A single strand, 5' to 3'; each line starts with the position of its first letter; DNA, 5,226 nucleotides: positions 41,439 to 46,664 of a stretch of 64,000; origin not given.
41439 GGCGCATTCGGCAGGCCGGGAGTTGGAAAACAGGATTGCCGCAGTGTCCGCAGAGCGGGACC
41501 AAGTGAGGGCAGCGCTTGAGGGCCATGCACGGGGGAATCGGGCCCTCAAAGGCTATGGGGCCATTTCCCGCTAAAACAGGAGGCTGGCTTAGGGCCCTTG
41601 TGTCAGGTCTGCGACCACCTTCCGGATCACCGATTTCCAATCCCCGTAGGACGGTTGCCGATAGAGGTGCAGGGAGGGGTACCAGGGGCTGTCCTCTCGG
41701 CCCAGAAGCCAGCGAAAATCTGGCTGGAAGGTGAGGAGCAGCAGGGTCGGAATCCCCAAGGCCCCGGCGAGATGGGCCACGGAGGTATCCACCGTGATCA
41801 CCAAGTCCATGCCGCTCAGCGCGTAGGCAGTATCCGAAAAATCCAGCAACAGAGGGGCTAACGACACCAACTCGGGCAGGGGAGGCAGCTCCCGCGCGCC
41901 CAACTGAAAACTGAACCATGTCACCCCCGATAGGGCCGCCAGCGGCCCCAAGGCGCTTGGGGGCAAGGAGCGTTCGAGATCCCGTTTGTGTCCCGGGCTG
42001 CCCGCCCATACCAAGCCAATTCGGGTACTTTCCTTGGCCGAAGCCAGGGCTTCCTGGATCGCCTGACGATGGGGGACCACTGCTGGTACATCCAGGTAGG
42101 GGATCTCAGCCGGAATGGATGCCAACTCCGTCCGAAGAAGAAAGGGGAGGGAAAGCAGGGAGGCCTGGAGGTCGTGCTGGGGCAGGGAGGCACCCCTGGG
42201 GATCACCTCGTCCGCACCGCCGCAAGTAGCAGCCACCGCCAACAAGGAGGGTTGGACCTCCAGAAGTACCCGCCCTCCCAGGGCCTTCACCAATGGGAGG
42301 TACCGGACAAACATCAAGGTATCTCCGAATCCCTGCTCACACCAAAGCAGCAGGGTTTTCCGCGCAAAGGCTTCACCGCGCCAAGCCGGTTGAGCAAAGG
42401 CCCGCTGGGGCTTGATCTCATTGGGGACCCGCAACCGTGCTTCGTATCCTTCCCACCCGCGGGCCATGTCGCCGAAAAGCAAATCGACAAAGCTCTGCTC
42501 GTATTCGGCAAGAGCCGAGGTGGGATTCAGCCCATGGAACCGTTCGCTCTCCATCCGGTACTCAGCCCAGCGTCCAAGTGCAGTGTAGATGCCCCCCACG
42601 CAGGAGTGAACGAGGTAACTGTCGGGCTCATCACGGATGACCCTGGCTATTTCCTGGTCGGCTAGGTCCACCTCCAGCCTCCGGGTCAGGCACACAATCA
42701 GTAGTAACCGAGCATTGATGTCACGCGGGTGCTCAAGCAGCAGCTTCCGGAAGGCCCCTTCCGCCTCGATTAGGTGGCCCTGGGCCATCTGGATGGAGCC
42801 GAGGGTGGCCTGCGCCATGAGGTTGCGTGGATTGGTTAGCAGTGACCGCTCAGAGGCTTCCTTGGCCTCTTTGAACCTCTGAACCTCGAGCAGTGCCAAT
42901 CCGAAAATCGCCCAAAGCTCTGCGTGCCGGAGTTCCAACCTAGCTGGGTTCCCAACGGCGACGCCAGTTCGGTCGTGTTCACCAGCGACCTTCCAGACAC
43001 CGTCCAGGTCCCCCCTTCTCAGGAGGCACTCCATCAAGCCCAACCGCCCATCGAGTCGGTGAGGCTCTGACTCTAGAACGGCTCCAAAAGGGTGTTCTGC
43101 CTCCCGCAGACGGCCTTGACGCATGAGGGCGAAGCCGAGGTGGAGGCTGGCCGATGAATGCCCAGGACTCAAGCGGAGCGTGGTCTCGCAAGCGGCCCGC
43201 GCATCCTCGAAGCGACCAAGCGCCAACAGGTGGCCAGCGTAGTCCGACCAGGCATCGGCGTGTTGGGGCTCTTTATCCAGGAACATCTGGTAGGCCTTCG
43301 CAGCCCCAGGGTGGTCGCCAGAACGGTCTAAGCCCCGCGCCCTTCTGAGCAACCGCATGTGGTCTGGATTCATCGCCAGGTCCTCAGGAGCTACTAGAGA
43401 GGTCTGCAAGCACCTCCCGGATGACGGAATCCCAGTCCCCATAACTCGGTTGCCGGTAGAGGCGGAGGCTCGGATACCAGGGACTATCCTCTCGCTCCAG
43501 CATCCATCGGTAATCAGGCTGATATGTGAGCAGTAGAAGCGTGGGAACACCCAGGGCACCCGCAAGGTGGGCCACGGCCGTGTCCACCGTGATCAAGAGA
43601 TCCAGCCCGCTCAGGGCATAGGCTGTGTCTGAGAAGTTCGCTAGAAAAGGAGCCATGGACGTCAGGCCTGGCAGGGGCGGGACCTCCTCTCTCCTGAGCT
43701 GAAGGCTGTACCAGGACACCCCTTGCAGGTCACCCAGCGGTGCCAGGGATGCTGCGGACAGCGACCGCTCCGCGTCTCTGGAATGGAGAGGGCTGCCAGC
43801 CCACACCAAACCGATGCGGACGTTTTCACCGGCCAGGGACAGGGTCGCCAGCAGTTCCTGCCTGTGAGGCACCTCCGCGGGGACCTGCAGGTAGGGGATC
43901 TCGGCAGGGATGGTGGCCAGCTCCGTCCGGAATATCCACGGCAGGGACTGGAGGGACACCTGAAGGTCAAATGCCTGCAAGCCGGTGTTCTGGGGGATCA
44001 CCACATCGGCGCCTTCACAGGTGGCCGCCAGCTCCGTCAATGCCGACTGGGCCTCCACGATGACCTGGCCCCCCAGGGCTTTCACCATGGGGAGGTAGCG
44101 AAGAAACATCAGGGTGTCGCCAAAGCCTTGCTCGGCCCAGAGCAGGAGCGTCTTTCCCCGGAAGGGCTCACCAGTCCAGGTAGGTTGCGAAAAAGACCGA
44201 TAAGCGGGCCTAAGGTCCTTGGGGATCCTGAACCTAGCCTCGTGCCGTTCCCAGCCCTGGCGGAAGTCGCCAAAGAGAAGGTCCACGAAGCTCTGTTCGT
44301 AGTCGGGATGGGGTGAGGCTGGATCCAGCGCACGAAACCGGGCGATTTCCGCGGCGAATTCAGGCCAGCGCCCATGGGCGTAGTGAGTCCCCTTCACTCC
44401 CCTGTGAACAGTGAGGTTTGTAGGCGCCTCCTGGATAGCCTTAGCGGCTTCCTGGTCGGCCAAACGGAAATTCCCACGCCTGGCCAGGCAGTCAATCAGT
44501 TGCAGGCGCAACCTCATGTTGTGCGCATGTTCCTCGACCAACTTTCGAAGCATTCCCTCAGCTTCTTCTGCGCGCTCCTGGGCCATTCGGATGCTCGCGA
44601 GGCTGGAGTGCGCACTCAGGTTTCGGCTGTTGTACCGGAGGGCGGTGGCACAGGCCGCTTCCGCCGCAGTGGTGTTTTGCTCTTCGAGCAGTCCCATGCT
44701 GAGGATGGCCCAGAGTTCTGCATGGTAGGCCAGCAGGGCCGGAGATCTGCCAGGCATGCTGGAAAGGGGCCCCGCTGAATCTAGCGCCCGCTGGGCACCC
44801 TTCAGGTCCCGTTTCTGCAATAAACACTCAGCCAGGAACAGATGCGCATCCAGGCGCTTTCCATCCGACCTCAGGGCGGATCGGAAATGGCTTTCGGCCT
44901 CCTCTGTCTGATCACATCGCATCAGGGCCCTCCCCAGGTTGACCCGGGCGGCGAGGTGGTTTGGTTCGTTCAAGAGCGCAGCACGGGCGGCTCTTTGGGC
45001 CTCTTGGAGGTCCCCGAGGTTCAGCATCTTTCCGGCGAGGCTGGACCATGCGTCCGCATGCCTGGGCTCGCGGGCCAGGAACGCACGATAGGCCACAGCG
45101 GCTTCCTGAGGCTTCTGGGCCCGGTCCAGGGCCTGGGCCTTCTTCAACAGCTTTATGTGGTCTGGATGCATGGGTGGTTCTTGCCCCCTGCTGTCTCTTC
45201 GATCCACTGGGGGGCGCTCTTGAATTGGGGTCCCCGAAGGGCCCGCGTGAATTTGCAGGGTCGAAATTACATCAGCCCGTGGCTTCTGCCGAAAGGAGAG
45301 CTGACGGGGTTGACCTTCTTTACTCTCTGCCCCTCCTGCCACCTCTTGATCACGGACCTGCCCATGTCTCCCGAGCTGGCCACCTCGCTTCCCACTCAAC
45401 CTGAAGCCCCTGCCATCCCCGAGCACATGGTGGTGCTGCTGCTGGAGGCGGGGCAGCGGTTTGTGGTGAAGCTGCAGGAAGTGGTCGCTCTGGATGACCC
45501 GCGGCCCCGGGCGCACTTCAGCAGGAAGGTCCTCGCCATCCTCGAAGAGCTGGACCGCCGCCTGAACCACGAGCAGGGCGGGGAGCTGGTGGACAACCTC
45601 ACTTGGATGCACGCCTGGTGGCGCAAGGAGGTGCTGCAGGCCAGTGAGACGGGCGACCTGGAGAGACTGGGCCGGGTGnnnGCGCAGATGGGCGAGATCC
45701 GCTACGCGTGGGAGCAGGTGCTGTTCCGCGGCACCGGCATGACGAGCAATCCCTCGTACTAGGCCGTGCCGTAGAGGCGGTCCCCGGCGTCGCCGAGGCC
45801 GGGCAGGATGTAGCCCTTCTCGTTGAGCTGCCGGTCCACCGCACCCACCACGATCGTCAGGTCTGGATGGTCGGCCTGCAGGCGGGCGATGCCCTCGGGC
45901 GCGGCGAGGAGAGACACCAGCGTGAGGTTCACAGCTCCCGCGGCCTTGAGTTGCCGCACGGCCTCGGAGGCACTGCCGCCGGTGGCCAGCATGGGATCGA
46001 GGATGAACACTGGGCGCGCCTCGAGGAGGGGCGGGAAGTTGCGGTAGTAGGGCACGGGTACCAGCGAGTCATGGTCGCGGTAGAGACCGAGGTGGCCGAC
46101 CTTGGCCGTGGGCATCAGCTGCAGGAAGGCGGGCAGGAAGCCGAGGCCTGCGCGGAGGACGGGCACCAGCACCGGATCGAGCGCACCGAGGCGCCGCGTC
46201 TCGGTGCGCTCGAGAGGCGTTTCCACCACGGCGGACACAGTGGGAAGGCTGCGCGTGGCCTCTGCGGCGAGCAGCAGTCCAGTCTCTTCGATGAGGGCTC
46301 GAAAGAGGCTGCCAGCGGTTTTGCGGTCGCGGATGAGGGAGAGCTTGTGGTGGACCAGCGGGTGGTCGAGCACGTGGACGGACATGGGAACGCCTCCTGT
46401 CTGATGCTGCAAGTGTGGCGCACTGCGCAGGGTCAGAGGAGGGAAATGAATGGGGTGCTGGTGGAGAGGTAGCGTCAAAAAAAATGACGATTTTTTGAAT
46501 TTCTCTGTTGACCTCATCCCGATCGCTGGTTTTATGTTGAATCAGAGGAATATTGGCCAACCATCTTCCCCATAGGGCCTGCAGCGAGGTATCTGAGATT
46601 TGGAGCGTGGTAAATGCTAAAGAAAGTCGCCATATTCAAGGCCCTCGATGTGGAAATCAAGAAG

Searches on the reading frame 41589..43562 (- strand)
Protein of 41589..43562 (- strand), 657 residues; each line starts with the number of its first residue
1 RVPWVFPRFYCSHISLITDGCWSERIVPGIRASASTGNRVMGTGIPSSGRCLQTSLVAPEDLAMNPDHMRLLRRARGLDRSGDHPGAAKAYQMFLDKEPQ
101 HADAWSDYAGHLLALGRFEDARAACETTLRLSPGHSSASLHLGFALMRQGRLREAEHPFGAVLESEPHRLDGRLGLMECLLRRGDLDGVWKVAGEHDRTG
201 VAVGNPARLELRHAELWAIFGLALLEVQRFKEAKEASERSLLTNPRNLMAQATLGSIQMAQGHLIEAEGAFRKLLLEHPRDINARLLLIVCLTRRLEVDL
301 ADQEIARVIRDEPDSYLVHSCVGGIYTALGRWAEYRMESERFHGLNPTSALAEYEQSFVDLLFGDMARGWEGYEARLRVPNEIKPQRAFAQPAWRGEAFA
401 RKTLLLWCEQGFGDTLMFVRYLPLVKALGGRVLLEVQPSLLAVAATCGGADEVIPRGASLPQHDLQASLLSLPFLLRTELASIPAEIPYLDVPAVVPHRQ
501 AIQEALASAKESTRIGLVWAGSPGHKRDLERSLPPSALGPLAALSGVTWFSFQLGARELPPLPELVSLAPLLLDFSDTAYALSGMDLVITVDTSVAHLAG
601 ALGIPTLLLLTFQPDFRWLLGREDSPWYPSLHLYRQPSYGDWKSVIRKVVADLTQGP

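Call 15: search_protein_families(library=pfam, proteins=[window:41589-43562:-], max_evalue=0.001)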
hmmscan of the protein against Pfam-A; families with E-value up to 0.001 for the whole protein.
window:41589-43562:- (657 aa): 13 families
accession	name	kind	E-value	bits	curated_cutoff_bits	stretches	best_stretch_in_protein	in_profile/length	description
PF14559.12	TPR_19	-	1.2e-21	77.3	25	4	81-134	4-57/68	Tetratricopeptide repeat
PF13432.12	TPR_16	-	3.7e-19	69.3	32.7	1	72-134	1-63/65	Tetratricopeptide repeat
PF07719.23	TPR_2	-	3.2e-15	55.3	27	0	102-135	1-34/34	Tetratricopeptide repeat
PF13428.12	TPR_14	-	4.9e-13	48.8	23.5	0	103-143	2-42/44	Tetratricopeptide repeat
PF23914.1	TPR_CcmH_CycH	-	1.9e-09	38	42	0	95-167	43-118/158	Cytochrome c-type biogenesis protein H TPR domain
PF13371.12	TPR_9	-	4.3e-08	33.5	35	0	114-171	7-64/73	Tetratricopeptide repeat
PF13431.12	TPR_17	-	6e-08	32.8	24.4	0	90-123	1-34/34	Tetratricopeptide repeat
PF13174.12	TPR_6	-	7.2e-07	29.9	26.3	0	71-100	3-32/33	Tetratricopeptide repeat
PF00515.34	TPR_1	-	3e-06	27.2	27.8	0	112-134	11-33/34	Tetratricopeptide repeat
PF01075.23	Glyco_transf_9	-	8.6e-05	22.4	22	1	567-608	167-207/247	Glycosyltransferase family 9 (heptosyltransferase)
PF13181.12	TPR_8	-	0.00011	22.5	25.7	0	214-246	1-33/34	Tetratricopeptide repeat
PF13424.12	TPR_12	-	0.00027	21.5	30.1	0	102-163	3-72/77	Tetratricopeptide repeat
PF12895.13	ANAPC3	-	0.00086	20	27.2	0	94-157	15-77/82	Anaphase-promoting complex, cyclosome, subunit 3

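Call 69: search_protein_families(library=ncbifam, proteins=[window:41589-43562:-], max_evalue=0.01)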
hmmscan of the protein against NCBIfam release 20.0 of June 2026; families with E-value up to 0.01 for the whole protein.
window:41589-43562:- (657 aa): 13 families
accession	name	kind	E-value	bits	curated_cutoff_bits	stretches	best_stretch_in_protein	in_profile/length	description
TIGR02917.1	PEP_TPR_lipo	equivalog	1.5e-17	62.8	312.2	1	86-374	143-421/899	XrtA/PEP-CTERM system TPR-repeat protein PrsT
NF033920.0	C39_PA2778_fam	equivalog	2.4e-08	33.7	150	1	56-158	144-246/255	PA2778 family cysteine peptidase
NF052415.1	T3SS_chap_SctY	equivalog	5.1e-08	33.4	70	0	98-163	36-104/106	type III secretion apparatus assembly chaperone SctY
NF040959.1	MamA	equivalog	7.8e-08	32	200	1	193-329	50-186/204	magnetosome protein MamA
TIGR02521.1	type_IV_pilW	equivalog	2.6e-07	30.4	154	0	78-193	75-192/234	type IV pilus biogenesis/stability protein PilW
TIGR03939.1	PGA_TPR_OMP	equivalog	3.5e-06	25.5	366.65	0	229-315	410-496/800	poly-beta-1,6 N-acetyl-D-glucosamine export porin PgaA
NF033762.1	social_mot_Tgl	equivalog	1e-05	25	225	0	81-164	44-128/252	social motility TPR repeat lipoprotein Tgl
TIGR04510.1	mod_pep_cyc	subfamily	4.9e-05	22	400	0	221-308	508-594/814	putative peptide modification system cyclase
TIGR02552.1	LcrH_SycD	equivalog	0.00018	21.2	104.8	0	81-165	31-115/136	SycD/LcrH family type III secretion system chaperone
TIGR02193.1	heptsyl_trn_I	equivalog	0.00037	19.8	185.3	1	574-612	245-283/320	lipopolysaccharide heptosyltransferase I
NF008520.0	PRK11447.1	equivalog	0.00043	18.2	858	0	81-126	616-661/1157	cellulose synthase complex outer membrane protein BcsC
NF052304.1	CdsG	equivalog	0.0026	18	170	0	242-293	36-87/133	CdsG family type III secretion system protein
NF008391.2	PRK11189.1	equivalog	0.0055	16.2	250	0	91-164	88-161/297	lipoprotein NlpI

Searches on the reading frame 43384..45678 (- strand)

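Call 15: search_protein_families(library=pfam, proteins=[window:43384-45678:-], max_evalue=0.001)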
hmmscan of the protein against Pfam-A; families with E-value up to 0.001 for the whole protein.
window:43384-45678:- (764 aa): 9 families
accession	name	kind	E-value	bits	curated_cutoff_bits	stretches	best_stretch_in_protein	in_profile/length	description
PF14559.12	TPR_19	-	1.8e-20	73.4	25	5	257-302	6-51/68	Tetratricopeptide repeat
PF13432.12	TPR_16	-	2.1e-14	54.1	32.7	2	219-272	8-61/65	Tetratricopeptide repeat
PF23914.1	TPR_CcmH_CycH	-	3.1e-11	43.8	42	1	186-299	28-144/158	Cytochrome c-type biogenesis protein H TPR domain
PF13428.12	TPR_14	-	1.5e-09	38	23.5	0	243-284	2-43/44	Tetratricopeptide repeat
PF07719.23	TPR_2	-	8.9e-09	35.3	27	0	208-241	1-34/34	Tetratricopeptide repeat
PF13431.12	TPR_17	-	7e-07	29.5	24.4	0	196-228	1-33/34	Tetratricopeptide repeat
PF25064.1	ARM_TT21_5th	-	2.1e-06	28.4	27.8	0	359-444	6-87/117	TT21 fifth ARM repeats domain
PF01075.23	Glyco_transf_9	-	8e-05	22.5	22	1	681-725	173-217/247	Glycosyltransferase family 9 (heptosyltransferase)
PF12895.13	ANAPC3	-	0.0001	22.9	27.2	0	191-266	6-80/82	Anaphase-promoting complex, cyclosome, subunit 3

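Call 69: search_protein_families(library=ncbifam, proteins=[window:43384-45678:-], max_evalue=0.01)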
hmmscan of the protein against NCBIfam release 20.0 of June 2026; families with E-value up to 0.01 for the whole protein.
window:43384-45678:- (764 aa): 15 families
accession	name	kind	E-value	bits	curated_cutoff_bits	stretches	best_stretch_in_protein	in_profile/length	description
TIGR02917.1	PEP_TPR_lipo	equivalog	1e-17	63.3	312.2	1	187-424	342-569/899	XrtA/PEP-CTERM system TPR-repeat protein PrsT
NF033920.0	C39_PA2778_fam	equivalog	8.1e-11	41.8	150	1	167-271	149-253/255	PA2778 family cysteine peptidase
NF040959.1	MamA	equivalog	9.4e-10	38.3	200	2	181-299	78-196/204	magnetosome protein MamA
TIGR02521.1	type_IV_pilW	equivalog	1.1e-09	38.2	154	1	189-316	46-173/234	type IV pilus biogenesis/stability protein PilW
NF033758.1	gliding_GltE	equivalog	5.5e-07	28.9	225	1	185-416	97-318/411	adventurous gliding motility TPR repeat lipoprotein GltE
TIGR02552.1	LcrH_SycD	equivalog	5.7e-07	29.3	104.8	2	191-273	35-117/136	SycD/LcrH family type III secretion system chaperone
TIGR03939.1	PGA_TPR_OMP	equivalog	1.6e-06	26.6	366.65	1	352-455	393-496/800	poly-beta-1,6 N-acetyl-D-glucosamine export porin PgaA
NF052415.1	T3SS_chap_SctY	equivalog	1.6e-05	25.4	70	1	186-270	18-105/106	type III secretion apparatus assembly chaperone SctY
TIGR02193.1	heptsyl_trn_I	equivalog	0.00023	20.5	185.3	1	682-721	246-285/320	lipopolysaccharide heptosyltransferase I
TIGR00990.1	3a0801s09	subfamily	0.0014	17.4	757.25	1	182-390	373-574/615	mitochondrial import receptor subunit TOM70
NF052400.1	M48_BAM_BepA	equivalog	0.0017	17.2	570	0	176-256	377-457/483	beta-barrel assembly-enhancing protease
NF008757.0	PRK11788.1-5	equivalog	0.0031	16.7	363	1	236-393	101-253/388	lipopolysaccharide assembly protein LapB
NF008756.0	PRK11788.1-4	equivalog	0.0075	15.3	474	0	229-296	201-302/389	lipopolysaccharide assembly protein LapB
NF040561.1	PrimPol_Msp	equivalog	0.0076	14.9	200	0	176-265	27-115/515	CRISPR-associated primase-polymerase type A1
TIGR02795.1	tol_pal_ybgF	equivalog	0.0097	16.5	90.1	0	244-300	41-100/119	tol-pal system protein YbgF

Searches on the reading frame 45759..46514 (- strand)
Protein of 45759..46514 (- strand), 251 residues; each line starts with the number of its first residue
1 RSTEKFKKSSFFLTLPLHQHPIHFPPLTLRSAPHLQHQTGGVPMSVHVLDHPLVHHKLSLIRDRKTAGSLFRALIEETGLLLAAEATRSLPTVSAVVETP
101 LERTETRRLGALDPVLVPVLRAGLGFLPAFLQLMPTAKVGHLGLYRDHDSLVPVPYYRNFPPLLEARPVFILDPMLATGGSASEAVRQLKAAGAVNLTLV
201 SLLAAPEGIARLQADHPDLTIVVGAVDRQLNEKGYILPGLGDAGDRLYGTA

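Call 15: search_protein_families(library=pfam, proteins=[window:45759-46514:-], max_evalue=0.001)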
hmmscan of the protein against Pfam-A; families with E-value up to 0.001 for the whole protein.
window:45759-46514:- (251 aa): 2 families
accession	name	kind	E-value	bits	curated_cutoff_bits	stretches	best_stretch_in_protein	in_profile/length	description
PF14681.12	UPRTase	-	1.3e-66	224.5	27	1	48-250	1-206/206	Uracil phosphoribosyltransferase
PF00156.33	Pribosyltran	-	0.00011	21.9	26.3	1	113-213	30-134/158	Phosphoribosyl transferase domain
